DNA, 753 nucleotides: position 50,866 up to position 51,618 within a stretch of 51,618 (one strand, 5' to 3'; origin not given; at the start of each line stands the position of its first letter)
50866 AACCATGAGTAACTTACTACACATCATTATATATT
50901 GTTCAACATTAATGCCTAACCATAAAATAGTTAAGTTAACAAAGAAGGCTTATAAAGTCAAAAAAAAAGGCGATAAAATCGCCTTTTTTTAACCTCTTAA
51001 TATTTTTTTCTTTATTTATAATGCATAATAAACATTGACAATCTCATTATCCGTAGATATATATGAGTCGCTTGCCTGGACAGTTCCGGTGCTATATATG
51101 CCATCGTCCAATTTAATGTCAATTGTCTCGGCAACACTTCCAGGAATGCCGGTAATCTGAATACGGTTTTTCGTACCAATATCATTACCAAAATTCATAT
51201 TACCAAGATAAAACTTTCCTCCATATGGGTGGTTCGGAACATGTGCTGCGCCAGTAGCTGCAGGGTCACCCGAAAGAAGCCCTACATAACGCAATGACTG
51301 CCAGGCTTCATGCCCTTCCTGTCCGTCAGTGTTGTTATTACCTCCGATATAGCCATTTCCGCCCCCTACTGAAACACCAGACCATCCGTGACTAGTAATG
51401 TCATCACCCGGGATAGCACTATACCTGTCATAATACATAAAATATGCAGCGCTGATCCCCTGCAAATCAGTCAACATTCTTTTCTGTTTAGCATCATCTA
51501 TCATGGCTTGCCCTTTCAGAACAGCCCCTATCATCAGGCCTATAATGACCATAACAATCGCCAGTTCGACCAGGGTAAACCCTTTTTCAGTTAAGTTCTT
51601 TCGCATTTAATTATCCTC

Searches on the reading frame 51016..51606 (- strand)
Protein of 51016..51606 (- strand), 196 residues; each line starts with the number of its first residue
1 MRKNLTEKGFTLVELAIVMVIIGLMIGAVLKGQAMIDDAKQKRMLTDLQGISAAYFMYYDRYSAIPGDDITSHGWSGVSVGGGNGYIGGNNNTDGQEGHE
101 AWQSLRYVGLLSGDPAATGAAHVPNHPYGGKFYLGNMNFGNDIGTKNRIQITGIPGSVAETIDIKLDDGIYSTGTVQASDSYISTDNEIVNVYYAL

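Call 73: search_protein_families(library=pfam, proteins=[window:51016-51606:-], max_evalue=0.0001)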
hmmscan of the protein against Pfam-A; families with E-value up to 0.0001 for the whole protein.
window:51016-51606:- (196 aa): 1 family
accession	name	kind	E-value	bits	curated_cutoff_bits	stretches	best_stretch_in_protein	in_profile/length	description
PF07963.17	N_methyl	-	9e-06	25.5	21.2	1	7-30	4-27/27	Prokaryotic N-terminal methylation motif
